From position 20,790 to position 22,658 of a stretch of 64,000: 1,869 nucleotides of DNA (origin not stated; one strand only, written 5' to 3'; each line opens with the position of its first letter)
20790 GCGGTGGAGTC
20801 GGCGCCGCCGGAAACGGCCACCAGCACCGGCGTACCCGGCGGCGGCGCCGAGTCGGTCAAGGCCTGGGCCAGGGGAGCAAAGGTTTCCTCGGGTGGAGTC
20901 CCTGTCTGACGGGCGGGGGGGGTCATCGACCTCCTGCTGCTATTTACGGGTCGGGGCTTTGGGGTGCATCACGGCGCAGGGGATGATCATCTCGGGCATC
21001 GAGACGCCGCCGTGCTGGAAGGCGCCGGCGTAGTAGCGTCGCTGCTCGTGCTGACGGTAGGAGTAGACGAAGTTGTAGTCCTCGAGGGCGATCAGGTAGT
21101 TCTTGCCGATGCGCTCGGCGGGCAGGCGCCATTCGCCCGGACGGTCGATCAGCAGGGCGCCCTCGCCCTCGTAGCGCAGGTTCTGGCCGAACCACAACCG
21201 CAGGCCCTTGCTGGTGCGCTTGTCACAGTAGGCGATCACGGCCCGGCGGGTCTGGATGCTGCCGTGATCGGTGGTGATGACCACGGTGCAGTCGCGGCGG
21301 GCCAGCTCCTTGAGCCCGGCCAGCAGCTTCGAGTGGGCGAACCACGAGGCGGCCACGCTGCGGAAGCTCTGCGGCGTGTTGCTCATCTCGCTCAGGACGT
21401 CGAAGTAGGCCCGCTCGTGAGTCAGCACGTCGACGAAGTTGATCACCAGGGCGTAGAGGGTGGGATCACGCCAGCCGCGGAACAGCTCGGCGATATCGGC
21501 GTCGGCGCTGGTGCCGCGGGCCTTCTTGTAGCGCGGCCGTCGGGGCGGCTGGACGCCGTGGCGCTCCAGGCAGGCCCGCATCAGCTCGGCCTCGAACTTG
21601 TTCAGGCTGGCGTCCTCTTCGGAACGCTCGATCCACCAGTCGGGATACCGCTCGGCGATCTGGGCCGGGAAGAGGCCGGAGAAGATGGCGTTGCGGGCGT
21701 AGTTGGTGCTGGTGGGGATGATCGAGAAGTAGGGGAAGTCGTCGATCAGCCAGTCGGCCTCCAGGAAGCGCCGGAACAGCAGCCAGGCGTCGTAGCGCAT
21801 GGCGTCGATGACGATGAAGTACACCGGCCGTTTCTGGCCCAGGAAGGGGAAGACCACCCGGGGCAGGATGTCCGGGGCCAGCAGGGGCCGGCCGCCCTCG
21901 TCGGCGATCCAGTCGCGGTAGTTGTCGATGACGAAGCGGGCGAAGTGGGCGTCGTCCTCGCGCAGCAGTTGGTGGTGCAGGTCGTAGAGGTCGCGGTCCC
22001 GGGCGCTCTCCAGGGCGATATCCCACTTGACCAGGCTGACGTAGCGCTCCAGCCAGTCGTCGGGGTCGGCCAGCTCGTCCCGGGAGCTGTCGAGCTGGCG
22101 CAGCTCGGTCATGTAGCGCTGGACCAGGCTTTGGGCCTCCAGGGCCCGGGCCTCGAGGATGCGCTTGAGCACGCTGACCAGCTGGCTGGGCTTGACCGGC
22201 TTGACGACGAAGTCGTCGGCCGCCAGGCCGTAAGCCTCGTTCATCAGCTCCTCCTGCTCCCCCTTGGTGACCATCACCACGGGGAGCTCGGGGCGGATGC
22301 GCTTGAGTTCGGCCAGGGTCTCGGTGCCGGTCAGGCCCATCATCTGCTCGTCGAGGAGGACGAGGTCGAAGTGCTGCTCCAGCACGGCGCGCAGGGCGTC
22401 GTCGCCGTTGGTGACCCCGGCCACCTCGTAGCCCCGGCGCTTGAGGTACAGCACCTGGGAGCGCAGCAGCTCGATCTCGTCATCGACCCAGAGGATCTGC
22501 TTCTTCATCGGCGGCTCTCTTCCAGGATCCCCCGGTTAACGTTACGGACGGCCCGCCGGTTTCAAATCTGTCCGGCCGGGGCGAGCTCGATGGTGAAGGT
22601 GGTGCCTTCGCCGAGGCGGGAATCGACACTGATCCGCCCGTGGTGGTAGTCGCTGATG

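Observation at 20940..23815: Adjacent PorY-like kinase and PorX-like PglZ response regulator, with a T9SS-type sorting domain on a secreted peptidase in the same window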

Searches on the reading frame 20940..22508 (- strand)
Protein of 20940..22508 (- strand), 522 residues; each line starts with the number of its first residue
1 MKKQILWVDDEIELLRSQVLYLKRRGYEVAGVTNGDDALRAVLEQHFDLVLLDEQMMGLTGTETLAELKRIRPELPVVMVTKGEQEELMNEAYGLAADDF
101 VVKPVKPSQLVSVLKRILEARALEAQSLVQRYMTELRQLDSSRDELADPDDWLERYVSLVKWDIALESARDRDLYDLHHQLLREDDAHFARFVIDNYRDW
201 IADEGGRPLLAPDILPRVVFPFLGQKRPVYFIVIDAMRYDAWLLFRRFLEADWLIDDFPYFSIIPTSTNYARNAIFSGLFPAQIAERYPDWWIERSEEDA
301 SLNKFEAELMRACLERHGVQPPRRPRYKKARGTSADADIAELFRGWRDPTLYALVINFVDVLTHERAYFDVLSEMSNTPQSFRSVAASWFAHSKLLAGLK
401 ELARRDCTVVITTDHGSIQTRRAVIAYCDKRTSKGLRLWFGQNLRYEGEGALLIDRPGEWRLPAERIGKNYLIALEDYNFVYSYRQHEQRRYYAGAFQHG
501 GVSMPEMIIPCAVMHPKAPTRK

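Call 4: search_protein_families(library=pfam, proteins=[window:20940-22508:-], max_evalue=0.01)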
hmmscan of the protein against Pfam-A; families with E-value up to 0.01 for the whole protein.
window:20940-22508:- (522 aa): 2 families
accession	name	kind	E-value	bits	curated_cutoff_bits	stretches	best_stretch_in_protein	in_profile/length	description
PF00072.30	Response_reg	-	1.3e-24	86.9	30.2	1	5-114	1-110/111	Response regulator receiver domain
PF08665.17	PglZ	-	3.8e-16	60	25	1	229-424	3-179/179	PglZ domain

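Call 5: search_protein_families(library=ncbifam, proteins=[window:20940-22508:-], max_evalue=0.01)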
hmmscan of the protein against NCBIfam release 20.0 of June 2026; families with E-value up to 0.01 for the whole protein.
window:20940-22508:- (522 aa): 98 families (the best 25 are shown)
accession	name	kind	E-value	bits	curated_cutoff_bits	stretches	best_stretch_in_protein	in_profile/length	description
NF052313.1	T9SS_RR_PorX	equivalog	1.5e-162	542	300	1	4-517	2-513/513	T9SS response regulator signal transducer PorX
NF033449.0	BREX_PglZ_3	exception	1.2e-20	73.4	250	1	122-510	281-637/642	BREX-3 system phosphatase PglZ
NF012227.0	AdeR_RR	equivalog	2.4e-17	63.2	340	1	2-127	11-135/239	efflux system response regulator transcription factor AdeR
NF007689.0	PRK10365.1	equivalog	1.3e-15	57.1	760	1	3-119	6-122/441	sigma-54-dependent response regulator transcription factor ZraR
NF007982.1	PRK10710.1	equivalog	5.3e-15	55.6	380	1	2-126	7-130/235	envelope stress response regulator BaeR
NF047793.1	ResRegPgtA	equivalog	7.9e-15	54.6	650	1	2-139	5-138/414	two-component system response regulator PgtA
NF008296.0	PRK11083.1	equivalog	1.3e-14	54.2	273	1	2-147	3-146/228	two-component system response regulator CreB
TIGR02154.1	PhoB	equivalog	1.6e-14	53.8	296.2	1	1-125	1-126/226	phosphate regulon transcriptional regulator PhoB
NF051870.1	NAssimRespRegNtrX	equivalog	4.1e-14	52.3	600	1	3-140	2-135/452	nitrogen assimilation response regulator NtrX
NF040689.1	MtrAB_MtrA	equivalog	6.1e-14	51.9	300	1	5-127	1-122/219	MtrAB system response regulator MtrA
NF007135.0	PRK09581.1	equivalog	7e-14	51.5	474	1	1-135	1-136/457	PleD family two-component system response regulator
NF041946.1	LuxO_transreg_Vib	equivalog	7e-14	51.5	800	1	21-124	15-118/463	quorum-sensing sigma-54 dependent transcriptional regulator LuxO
NF040534.1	resp_reg_YycF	equivalog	7.5e-14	51.5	340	1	3-122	1-119/231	response regulator YycF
NF033117.2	vanR_ACDEGLN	exception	8.9e-14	51.6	350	1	5-118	1-113/226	VanR-ABDEGLN family response regulator transcription factor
NF007005.1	PRK09468.1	equivalog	1.4e-13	50.8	331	1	2-125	3-126/237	osmolarity response regulator transcription factor OmpR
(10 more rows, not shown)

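Call 11: find_homologous_proteins(query=window:20940-22508:-, max_evalue=1e-10)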
Query window:20940-22508:- (522 aa): 7535 proteins with E <= 1e-10 among 8000 candidates; the best 120 are listed.
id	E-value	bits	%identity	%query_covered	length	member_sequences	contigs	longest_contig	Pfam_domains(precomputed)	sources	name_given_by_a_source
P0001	0.0e+0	1195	100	100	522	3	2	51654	PF00072.31,PF08665.18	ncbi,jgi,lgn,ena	-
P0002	1.6e-295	999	84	99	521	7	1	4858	PF00072.31,PF08665.18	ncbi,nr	ncbi:MAG: response regulator [Candidatus Coatesbacteria bacterium]|nr:response regulator [Candidatus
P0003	2.3e-266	903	74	100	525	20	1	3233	PF00072.31,PF08665.18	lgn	-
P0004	1.1e-264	897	75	99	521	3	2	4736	PF00072.31,PF08665.18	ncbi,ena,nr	ncbi:response regulator [bacterium]|nr:response regulator [bacterium]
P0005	3.4e-262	889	73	99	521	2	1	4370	PF00072.31,PF08665.18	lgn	-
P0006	2.2e-246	837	68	99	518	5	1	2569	PF00072.31,PF08665.18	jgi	jgi:CheY-like chemotaxis protein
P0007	3.6e-166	572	72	67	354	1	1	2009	PF00072.31,PF08665.18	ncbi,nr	ncbi:MAG TPA: response regulator, partial [Candidatus Coatesbacteria bacterium]|nr:response regulato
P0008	2.6e-144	500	-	-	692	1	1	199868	PF00072.31,PF08665.18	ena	-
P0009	3.9e-139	483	43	99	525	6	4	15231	PF00072.31,PF08665.18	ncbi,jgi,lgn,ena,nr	ncbi:MAG: PglZ domain-containing protein [Candidatus Coatesbacteria bacterium]|nr:MAG: PglZ domain-c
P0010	4.3e-139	483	44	99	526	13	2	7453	PF00072.31,PF08665.18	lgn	-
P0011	1.0e-138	482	45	99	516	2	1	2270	PF00072.31,PF08665.18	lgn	-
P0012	5.0e-137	476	42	99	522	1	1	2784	PF00072.31,PF08665.18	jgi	-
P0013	1.7e-136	474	42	99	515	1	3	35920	PF00072.31,PF08665.18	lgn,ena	-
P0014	3.1e-136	473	42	99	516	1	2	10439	PF00072.31,PF08665.18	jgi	jgi:CheY-like chemotaxis protein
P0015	4.9e-136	473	42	99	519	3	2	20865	PF00072.31,PF08665.18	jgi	jgi:CheY-like chemotaxis protein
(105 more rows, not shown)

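Call 12: find_encoding_contigs(protein=window:20940-22508:-, flank=10000, max_places=5)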
Protein window:20940-22508:- (522 aa): no gene with exactly this product is on record in the collection.

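Call 14: find_related_loci(query=A1, collection=genome_contigs, flank=10000)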
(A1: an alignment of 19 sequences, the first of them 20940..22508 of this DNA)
Query A1 (522 aa) in genome_contigs; peptide patterns used: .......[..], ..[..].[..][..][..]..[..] (x = any residue, [..] = any of these).
600 stretches matched a pattern (row limit reached: there are more); 590 encode a relative of the query (tblastn E <= 1e-3); the best 80 are kept; 80 distinct loci.
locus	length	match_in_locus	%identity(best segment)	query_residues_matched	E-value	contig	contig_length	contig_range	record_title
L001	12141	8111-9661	43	1-518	5e-137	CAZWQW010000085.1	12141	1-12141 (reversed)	MAG TPA_asm: uncultured bacterium isolate binchicken_co27_440 genome assembly, contig: NODE_9293_length_12141_cov_14.695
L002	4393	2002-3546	41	1-517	2e-135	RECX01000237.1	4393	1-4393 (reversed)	MAG: Balneolaceae bacterium isolate DLM2.Bin66 NODE_35255_length_4393_cov_15.8347, whole genome shotgun sequence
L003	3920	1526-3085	40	2-520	3e-136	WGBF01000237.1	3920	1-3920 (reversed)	MAG: bacterium isolate S144_13 k151_283362, whole genome shotgun sequence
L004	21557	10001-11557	40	3-517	4e-133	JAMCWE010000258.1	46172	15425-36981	MAG: Bacteroidetes bacterium isolate FK_Sedi_B_Bin.66 NODE_2016_length_46172_cov_13.242, whole genome shotgun sequence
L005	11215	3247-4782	40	3-517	4e-131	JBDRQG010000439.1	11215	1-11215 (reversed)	MAG: bacterium isolate MEGAHIT-group-2.34 k141_1229996, whole genome shotgun sequence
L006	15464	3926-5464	41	2-517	4e-131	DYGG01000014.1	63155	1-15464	MAG TPA_asm: Ignavibacterium sp. isolate BE2012_50_10 Afr_mines_BE2012_269_length_63155_cov_4_261189, whole genome shotg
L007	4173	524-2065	40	2-517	2e-133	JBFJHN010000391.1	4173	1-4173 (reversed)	MAG: Candidatus Krumholzibacteriia bacterium isolate Mix_sand16.2022.02.G.6 k141_3274336_length_4173_cov_9.0000, whole g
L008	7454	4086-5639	40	4-518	7e-131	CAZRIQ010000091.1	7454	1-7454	MAG TPA_asm: uncultured Melioribacter sp. isolate binchicken_co129_348 genome assembly, contig: NODE_33160_length_7454_c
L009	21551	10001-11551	39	2-517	1e-130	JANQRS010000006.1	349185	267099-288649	MAG: Calditrichia bacterium isolate IP29b_bin.73 k99_3229300, whole genome shotgun sequence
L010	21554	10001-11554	42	2-522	5e-130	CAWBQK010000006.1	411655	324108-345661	MAG: Candidatus Latescibacteria bacterium isolate MFD03804.bin.2.152 genome assembly, contig: contig_48787, whole genome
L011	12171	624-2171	41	2-517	3e-130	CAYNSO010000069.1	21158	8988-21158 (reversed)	MAG TPA_asm: uncultured Cytophagia bacterium isolate SRP192927_co6_462 genome assembly, contig: NODE_5330_length_21158_c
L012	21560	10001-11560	39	2-517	1e-129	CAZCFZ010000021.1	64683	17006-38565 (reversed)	MAG TPA_asm: uncultured Ignavibacteriaceae bacterium isolate binchicken_co163_392 genome assembly, contig: NODE_477_leng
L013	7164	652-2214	39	2-517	1e-129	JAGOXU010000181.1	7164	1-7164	MAG: Ignavibacterium sp. isolate Gw_Inlet_bin_290 Gw_Inlet_19869_length_7164_cov_4.484724, whole genome shotgun sequence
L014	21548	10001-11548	40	2-520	1e-129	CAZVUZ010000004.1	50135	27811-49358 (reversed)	MAG TPA_asm: uncultured Ignavibacteriales bacterium isolate binchicken_co42_518 genome assembly, contig: NODE_501_length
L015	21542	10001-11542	42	4-517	2e-129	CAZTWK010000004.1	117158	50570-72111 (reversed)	MAG TPA_asm: uncultured Fibrobacteraceae bacterium isolate binchicken_co97_231 genome assembly, contig: NODE_404_length_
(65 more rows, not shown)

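Call 17: search_solved_structures(query=window:20940-22508:-, show_alignments=1, max_evalue=0.00001)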
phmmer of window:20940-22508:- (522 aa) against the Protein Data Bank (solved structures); distinct sequences matched with E-value up to 0.00001: 109 (the best 60 are shown).
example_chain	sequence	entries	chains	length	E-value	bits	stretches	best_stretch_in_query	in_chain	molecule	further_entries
7pv7_D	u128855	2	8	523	3.1e-110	372.7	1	5-517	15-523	Response regulator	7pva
7pvk_A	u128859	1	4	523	1.5e-109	370.4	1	5-517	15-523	Response regulator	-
8ted_A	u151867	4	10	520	2.3e-109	369.9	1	3-517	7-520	Response regulator receiver protein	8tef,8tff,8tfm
8p6f_A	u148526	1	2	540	2.6e-109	369.7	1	3-517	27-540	Response regulator receiver domain-containing protein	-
8thp_A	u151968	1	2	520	1.1e-108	367.6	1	3-517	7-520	Response regulator receiver protein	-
9xzo_A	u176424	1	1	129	1.1e-14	57.5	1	4-119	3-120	De novo protein M1X0B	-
1mvo_A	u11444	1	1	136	2.8e-13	52.8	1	1-127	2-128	PhoP response regulator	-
5x5j_A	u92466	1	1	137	3.4e-13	52.5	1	3-119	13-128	AdeR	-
5xjp_A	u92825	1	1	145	4e-13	52.3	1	3-119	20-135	AdeR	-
3nhz_A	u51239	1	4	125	5e-13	52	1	1-115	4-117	Two component system transcriptional regulator mtrA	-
1tmy_A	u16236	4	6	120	7.4e-13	51.4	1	1-117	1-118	CHEY PROTEIN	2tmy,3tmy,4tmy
4iga_A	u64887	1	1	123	8.1e-13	51.3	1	1-117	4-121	Chemotaxis protein CheY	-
1u0s_Y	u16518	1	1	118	1.8e-12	50.1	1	3-117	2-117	Chemotaxis protein cheY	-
2gwr_A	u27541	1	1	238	2.3e-12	49.8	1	1-118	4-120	DNA-binding response regulator mtrA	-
5e3j_A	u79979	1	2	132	2.3e-12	49.8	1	4-119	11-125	Response regulator RstA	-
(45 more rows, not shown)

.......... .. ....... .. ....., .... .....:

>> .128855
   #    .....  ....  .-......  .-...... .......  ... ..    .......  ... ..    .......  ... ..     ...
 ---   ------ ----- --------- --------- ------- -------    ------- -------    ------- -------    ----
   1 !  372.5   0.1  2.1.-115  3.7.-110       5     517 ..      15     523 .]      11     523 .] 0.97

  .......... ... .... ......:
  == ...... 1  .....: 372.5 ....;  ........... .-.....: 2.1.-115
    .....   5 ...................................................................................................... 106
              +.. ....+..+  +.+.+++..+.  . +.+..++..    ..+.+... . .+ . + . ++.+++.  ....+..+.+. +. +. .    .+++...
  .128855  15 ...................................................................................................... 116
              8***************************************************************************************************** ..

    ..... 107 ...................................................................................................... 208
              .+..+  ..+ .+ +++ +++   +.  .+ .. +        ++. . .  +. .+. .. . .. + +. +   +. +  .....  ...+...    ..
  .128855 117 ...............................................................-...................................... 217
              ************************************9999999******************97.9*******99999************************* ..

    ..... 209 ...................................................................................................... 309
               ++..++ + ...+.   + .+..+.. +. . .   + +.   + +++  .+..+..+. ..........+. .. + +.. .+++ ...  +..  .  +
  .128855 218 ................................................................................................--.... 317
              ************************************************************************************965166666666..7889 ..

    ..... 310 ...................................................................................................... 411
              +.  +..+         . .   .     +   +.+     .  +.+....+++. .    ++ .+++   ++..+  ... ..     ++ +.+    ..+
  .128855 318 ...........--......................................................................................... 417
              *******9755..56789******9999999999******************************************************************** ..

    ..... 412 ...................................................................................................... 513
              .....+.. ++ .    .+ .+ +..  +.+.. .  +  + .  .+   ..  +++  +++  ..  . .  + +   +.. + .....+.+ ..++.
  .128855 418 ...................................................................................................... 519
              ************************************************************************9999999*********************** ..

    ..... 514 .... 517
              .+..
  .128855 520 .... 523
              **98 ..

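Call 23: list_cluster_members(proteins=[window:20940-22508:-, window:22562-23815:-, window:35258-37888:+, window:43000-44451:+, window:56666-58156:+, window:4934-6766:-])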
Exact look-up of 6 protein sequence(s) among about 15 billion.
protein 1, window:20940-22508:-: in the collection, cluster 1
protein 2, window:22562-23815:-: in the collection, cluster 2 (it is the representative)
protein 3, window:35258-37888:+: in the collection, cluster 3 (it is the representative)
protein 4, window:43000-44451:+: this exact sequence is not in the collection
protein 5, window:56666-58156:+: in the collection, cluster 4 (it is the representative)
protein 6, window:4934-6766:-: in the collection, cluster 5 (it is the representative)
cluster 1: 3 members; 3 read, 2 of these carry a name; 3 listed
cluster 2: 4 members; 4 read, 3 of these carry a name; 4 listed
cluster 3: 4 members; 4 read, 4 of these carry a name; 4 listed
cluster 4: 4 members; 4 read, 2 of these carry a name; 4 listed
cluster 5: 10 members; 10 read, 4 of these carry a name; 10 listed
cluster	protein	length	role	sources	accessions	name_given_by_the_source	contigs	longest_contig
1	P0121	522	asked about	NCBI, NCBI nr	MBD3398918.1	MAG: response regulator [Candidatus Coatesbacteria bacterium] | response regulator [Candidatus Coatesbacteria bacterium]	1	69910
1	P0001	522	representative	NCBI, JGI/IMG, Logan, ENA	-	-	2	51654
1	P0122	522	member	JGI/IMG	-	CheY-like chemotaxis protein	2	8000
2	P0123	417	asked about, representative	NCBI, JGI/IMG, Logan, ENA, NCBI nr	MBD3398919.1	MAG: hypothetical protein GF399_01140 [Candidatus Coatesbacteria bacterium] | hypothetical protein [Candidatus Coatesbacteria bacterium]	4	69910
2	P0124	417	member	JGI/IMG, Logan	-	signal transduction histidine kinase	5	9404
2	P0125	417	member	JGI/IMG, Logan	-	signal transduction histidine kinase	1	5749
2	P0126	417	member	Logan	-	-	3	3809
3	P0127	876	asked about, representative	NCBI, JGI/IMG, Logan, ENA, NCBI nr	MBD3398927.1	MAG: DNA mismatch repair protein MutS [Candidatus Coatesbacteria bacterium] | DNA mismatch repair protein MutS [Candidatus Coatesbacteria bacterium]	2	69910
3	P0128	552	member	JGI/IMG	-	DNA mismatch repair protein MutS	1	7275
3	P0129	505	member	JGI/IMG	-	DNA mismatch repair protein MutS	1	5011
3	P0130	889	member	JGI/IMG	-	DNA mismatch repair protein MutS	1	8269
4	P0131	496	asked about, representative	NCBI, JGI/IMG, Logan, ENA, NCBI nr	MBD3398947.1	MAG: type I glutamate--ammonia ligase [Candidatus Coatesbacteria bacterium] | type I glutamate--ammonia ligase [Candidatus Coatesbacteria bacterium]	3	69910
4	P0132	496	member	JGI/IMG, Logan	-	glutamine synthetase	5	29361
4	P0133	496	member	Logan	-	-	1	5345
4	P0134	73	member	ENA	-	-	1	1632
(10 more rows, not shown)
